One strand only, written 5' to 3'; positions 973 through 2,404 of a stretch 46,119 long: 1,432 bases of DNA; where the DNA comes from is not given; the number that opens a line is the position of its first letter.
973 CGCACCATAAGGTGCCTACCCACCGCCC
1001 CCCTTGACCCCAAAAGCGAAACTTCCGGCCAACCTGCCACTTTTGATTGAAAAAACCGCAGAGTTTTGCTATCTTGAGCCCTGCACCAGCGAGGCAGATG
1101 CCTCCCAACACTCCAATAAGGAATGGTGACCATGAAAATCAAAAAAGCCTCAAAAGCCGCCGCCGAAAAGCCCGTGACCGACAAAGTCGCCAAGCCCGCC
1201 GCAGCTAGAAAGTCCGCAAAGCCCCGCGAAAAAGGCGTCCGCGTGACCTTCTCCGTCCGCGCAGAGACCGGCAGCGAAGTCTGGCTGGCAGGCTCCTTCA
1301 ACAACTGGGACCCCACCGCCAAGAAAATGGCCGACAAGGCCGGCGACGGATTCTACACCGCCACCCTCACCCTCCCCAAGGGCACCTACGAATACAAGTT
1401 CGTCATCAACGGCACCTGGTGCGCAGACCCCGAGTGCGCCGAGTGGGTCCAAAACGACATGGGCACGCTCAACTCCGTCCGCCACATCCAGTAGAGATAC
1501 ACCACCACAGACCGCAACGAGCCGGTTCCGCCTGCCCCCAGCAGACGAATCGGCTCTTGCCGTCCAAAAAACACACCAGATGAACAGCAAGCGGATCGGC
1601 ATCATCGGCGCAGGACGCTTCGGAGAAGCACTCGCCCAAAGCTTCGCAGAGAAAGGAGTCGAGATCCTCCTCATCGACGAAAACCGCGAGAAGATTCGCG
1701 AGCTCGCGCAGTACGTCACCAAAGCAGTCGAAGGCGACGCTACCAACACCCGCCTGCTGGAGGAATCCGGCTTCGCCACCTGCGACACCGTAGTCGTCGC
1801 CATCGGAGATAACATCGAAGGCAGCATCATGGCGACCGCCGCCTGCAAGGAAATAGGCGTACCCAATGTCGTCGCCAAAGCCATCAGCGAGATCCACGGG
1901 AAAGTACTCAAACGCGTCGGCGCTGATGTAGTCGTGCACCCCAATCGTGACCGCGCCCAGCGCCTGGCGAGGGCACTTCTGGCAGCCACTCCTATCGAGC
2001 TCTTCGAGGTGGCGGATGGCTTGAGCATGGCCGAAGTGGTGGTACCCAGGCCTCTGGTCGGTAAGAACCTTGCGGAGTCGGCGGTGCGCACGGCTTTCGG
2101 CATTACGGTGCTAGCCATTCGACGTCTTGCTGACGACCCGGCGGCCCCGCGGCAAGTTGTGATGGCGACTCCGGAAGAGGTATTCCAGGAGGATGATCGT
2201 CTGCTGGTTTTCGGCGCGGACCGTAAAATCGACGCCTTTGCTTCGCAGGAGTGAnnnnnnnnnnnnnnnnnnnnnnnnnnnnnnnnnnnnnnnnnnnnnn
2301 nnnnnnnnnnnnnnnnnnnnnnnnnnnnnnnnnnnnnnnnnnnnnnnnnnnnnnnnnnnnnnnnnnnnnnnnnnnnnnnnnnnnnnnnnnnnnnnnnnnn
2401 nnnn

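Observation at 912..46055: Unrecognised dispersed family of exactly 23-bp-phased repeat arrays in 10 of 13 long intergenic spacers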

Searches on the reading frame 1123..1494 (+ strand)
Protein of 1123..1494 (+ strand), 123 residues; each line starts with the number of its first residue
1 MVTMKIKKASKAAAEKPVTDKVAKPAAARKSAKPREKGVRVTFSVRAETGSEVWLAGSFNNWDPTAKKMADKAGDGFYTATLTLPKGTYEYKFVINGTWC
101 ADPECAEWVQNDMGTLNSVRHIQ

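Call 12: search_protein_families(library=pfam, proteins=[window:1123-1494:+])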
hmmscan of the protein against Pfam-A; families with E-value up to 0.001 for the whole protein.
window:1123-1494:+ (123 aa): 4 families
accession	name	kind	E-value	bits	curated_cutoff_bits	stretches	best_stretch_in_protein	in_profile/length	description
PF16561.11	AMPK1_CBM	-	2.4e-14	53.7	26.8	1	48-122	9-79/85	Glycogen recognition site of AMP-activated protein kinase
PF22058.2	X25_BaPul_like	-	1.1e-10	41.8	27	1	56-100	12-57/87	Pullulanase X25 domain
PF02922.24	CBM_48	-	5.3e-08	33.5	22.4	1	34-99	6-72/83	Carbohydrate-binding module 48 (Isoamylase N-terminal domain)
PF16760.10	CBM53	-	7e-05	23.5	27.6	1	51-90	12-54/57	Starch/carbohydrate-binding module (family 53)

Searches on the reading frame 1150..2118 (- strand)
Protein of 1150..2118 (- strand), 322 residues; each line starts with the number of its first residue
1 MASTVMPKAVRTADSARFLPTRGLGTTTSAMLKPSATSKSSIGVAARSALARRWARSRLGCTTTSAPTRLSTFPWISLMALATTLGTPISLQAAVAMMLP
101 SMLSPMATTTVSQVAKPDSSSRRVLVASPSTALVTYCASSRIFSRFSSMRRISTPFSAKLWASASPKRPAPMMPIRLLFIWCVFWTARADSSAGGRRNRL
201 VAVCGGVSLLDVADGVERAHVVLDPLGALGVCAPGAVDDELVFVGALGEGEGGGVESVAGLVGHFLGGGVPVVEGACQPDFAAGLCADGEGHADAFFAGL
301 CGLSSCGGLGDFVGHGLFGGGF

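Call 33: search_protein_families(library=pfam, proteins=[window:1150-2118:-])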
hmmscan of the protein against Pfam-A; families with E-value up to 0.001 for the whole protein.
window:1150-2118:- (322 aa): 0 families

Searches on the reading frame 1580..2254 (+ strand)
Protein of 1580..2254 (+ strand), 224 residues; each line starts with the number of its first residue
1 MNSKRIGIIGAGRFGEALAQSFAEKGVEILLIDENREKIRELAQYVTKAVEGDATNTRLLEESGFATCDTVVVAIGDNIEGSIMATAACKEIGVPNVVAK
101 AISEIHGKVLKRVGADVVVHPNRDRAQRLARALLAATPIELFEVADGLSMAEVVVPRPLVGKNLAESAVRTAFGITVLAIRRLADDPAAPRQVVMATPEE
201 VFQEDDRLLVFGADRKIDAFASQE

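Call 85: search_protein_families(library=pfam, proteins=[window:1580-2254:+], max_evalue=0.01)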
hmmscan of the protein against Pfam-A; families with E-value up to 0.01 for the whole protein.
window:1580-2254:+ (224 aa): 23 families
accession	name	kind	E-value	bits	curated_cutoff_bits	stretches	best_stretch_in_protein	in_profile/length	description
PF02254.24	TrkA_N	-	2.8e-28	99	23.8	1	7-121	2-116/116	TrkA-N domain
PF02080.26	TrkA_C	-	2.2e-11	43.9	27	1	151-221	2-67/71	TrkA-C domain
PF03807.23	F420_oxidored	-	7.1e-09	36.6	21.6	1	5-75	1-67/94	NADP oxidoreductase coenzyme F420-dependent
PF02737.24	3HCDH_N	-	1.6e-07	31.8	22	1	6-62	2-58/180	3-hydroxyacyl-CoA dehydrogenase, NAD binding domain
PF02826.25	2-Hacid_dh_C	-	2.7e-07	30.6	25.1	1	2-51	35-84/178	D-isomer specific 2-hydroxyacid dehydrogenase, NAD binding domain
PF01488.26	Shikimate_DH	-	3.9e-07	30.7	24.3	1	2-76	11-84/138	Shikimate / quinate 5-dehydrogenase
PF03446.21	NAD_binding_2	-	1.3e-06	29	21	1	5-75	1-63/161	NAD binding domain of 6-phosphogluconate dehydrogenase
PF03721.20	UDPG_MGDP_dh_N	-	2e-06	28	27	1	5-53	2-50/187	UDP-glucose/GDP-mannose dehydrogenase family, NAD binding domain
PF01210.29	NAD_Gly3P_dh_N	-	3.5e-06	27.5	23.1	1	6-44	2-40/158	NAD-dependent glycerol-3-phosphate dehydrogenase N-terminus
PF03435.24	Sacchrp_dh_NADP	-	2.8e-05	24.9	25.1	1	6-94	1-95/129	Saccharopine dehydrogenase NADP binding domain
PF13241.12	NAD_binding_7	-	7.8e-05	23.6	22.1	1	2-98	6-91/104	Putative NAD(P)-binding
PF07991.19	KARI_N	-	0.00046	20.2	20.6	1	2-86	3-79/165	Acetohydroxy acid isomeroreductase, NADPH-binding domain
PF00107.32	ADH_zinc_N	-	0.00051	20.4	31.8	1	83-130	4-51/129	Zinc-binding dehydrogenase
PF00899.27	ThiF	-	0.0009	18.9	28.1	0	3-34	20-52/238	ThiF family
PF01408.29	GFO_IDH_MocA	-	0.002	19.2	24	0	5-81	2-76/120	Oxidoreductase family, NAD-binding Rossmann fold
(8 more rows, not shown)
